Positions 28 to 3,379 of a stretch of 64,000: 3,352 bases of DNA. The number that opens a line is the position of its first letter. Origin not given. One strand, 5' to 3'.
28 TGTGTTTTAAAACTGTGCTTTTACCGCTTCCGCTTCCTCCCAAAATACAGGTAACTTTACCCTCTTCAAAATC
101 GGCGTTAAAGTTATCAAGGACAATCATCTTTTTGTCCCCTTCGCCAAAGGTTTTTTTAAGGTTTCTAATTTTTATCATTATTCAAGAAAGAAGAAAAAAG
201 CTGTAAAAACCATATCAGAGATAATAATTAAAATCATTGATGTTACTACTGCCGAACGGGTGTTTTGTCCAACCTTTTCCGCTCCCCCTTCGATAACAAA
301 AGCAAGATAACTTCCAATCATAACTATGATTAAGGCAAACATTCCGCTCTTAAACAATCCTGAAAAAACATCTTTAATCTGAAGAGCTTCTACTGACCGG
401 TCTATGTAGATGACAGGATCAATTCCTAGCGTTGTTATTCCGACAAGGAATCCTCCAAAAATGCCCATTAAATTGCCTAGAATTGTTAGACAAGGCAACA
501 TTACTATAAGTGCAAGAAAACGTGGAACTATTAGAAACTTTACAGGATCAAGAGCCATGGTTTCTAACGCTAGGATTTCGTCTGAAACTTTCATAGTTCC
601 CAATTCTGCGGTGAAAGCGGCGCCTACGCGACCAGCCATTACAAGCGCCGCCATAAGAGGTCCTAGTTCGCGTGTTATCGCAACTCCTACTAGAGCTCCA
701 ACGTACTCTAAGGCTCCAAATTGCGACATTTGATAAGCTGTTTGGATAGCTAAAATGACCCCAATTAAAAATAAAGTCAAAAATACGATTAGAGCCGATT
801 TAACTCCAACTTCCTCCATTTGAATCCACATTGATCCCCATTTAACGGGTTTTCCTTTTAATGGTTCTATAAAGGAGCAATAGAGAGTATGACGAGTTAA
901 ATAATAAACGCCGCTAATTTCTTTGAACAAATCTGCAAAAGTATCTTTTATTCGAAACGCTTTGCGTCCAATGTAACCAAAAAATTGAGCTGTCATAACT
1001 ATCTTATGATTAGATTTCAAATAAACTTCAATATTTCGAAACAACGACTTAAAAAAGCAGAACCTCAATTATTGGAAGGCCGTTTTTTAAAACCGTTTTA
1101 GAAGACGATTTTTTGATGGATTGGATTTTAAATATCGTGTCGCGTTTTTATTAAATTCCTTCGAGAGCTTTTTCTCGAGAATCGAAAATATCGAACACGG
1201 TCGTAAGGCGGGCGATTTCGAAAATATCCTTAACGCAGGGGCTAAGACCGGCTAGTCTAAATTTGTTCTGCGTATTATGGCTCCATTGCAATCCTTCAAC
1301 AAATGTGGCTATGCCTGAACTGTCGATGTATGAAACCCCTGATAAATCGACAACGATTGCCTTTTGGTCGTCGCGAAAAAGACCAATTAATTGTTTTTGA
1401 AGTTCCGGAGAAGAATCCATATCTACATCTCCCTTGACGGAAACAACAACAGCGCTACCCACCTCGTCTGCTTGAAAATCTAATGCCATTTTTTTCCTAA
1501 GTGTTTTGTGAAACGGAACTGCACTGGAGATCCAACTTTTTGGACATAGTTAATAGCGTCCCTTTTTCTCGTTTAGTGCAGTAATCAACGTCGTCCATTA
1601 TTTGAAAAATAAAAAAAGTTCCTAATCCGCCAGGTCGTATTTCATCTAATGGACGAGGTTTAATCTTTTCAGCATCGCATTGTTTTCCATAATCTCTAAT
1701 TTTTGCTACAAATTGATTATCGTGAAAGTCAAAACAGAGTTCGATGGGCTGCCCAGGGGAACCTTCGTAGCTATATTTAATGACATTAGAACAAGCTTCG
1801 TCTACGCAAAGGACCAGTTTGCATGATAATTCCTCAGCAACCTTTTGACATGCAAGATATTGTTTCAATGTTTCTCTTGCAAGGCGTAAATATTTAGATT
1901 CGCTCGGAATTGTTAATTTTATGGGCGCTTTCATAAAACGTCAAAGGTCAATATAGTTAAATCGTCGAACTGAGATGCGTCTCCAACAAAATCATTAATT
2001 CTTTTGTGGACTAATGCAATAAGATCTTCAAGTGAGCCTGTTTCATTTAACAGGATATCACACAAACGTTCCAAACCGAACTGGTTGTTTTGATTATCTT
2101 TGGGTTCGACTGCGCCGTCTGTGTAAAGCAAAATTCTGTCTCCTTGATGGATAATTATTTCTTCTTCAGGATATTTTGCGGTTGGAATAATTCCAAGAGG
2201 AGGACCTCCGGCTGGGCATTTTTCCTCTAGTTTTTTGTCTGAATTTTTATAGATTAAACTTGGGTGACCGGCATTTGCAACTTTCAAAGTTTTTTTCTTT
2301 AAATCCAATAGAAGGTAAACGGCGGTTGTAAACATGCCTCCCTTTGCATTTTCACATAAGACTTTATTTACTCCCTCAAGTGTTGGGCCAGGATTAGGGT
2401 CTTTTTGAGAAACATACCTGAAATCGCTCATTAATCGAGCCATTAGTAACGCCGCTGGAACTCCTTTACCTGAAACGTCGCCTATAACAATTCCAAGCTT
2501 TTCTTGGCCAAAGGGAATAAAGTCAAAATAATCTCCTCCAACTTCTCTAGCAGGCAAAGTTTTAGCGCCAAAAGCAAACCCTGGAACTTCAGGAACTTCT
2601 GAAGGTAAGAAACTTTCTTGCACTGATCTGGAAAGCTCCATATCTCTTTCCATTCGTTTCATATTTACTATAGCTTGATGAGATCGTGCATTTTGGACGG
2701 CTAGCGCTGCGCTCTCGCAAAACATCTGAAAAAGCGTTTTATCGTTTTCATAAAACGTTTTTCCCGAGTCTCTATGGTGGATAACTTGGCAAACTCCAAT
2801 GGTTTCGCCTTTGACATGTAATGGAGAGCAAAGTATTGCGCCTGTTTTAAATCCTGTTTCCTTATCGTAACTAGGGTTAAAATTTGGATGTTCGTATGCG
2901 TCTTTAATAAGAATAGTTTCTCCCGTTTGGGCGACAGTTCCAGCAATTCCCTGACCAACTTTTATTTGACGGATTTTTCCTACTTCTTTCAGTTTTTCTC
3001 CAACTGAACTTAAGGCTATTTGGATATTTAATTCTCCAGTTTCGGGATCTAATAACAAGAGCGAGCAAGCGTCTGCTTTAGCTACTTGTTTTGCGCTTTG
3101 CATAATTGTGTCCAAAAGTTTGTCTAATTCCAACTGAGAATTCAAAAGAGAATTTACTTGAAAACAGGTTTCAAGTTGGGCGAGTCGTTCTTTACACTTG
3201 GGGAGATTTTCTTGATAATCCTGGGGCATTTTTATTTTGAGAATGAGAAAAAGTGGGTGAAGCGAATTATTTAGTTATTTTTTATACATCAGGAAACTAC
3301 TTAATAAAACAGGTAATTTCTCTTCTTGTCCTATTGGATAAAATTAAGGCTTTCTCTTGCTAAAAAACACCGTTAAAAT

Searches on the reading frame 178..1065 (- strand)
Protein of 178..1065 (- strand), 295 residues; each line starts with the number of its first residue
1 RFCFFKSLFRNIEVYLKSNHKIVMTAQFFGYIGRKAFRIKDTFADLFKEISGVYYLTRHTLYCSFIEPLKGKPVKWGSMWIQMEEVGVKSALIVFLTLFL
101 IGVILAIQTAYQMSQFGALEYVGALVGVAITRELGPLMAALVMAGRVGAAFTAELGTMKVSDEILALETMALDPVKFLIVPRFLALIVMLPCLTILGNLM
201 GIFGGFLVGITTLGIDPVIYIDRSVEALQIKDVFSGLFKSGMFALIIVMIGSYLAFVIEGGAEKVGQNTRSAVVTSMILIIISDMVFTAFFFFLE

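Call 36: search_protein_families(library=pfam, alignment_id=A2, max_evalue=0.00001)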
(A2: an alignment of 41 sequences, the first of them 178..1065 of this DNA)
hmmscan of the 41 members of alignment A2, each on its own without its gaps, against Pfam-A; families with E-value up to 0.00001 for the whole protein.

A. member 1, window:178-1065:- (295 aa): 1 family
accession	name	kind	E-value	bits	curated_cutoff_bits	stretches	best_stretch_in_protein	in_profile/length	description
PF02405.21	MlaE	-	1.2e-73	247.7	22.5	1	80-289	2-211/212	Permease MlaE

B. families by the number of members that match (of 41 scanned): 102 families (the first 25 are shown)
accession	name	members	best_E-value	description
PF14559.12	TPR_19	5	5.4e-37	Tetratricopeptide repeat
PF13431.12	TPR_17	5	1.2e-26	Tetratricopeptide repeat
PF07719.23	TPR_2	4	5e-49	Tetratricopeptide repeat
PF00515.34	TPR_1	4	2.2e-42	Tetratricopeptide repeat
PF13181.12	TPR_8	4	3.1e-40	Tetratricopeptide repeat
PF13414.12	TPR_11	4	2.3e-36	TPR repeat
PF13432.12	TPR_16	4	1.2e-32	Tetratricopeptide repeat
PF13424.12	TPR_12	4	1.1e-30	Tetratricopeptide repeat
PF13428.12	TPR_14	4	1.7e-29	Tetratricopeptide repeat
PF23914.1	TPR_CcmH_CycH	4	1.8e-14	Cytochrome c-type biogenesis protein H TPR domain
PF13374.12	TPR_10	4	5.5e-13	Tetratricopeptide repeat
PF13176.12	TPR_7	3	8.5e-20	Tetratricopeptide repeat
PF13174.12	TPR_6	3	2.2e-13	Tetratricopeptide repeat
PF24575.1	TPR_Slam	3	3.5e-13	Surface lipoprotein assembly modifier, N-terminal TPR repeats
PF13371.12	TPR_9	3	4.4e-11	Tetratricopeptide repeat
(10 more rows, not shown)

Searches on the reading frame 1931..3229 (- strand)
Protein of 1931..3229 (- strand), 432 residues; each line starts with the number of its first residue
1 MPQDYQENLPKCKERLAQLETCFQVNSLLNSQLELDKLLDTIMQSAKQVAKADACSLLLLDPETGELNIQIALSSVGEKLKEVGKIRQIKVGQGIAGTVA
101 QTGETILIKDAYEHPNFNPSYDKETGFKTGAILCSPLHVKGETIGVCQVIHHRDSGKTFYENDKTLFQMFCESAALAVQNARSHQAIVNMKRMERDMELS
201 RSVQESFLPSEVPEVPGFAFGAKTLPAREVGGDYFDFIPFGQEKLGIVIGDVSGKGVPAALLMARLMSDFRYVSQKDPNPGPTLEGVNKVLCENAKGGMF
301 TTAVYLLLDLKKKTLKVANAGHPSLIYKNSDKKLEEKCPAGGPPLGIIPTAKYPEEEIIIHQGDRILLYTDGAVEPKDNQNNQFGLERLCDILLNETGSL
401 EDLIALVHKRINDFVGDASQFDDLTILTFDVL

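Call 78: find_encoding_contigs(protein=window:1931-3229:-, flank=10000, max_places=2)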
Protein window:1931-3229:- (432 aa): 2 contigs read that carry it; 1 place shown.
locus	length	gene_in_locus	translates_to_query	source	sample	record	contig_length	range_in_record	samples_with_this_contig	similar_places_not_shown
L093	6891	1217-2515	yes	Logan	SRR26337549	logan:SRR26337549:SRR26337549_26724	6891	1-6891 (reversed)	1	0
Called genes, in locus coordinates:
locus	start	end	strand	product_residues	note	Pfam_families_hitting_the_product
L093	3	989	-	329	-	?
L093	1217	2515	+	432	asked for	PF01590:GAF, PF13185:GAF_2, PF13492:GAF_3, PF07228:SpoIIE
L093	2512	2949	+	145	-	PF13581:HATPase_c_2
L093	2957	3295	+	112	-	PF01740:STAS, PF13466:STAS_2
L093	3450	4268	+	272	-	PF02405:MlaE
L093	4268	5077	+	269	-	PF00005:ABC_tran, PF13304:AAA_21 (faint)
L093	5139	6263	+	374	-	PF02470:MlaD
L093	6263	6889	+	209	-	?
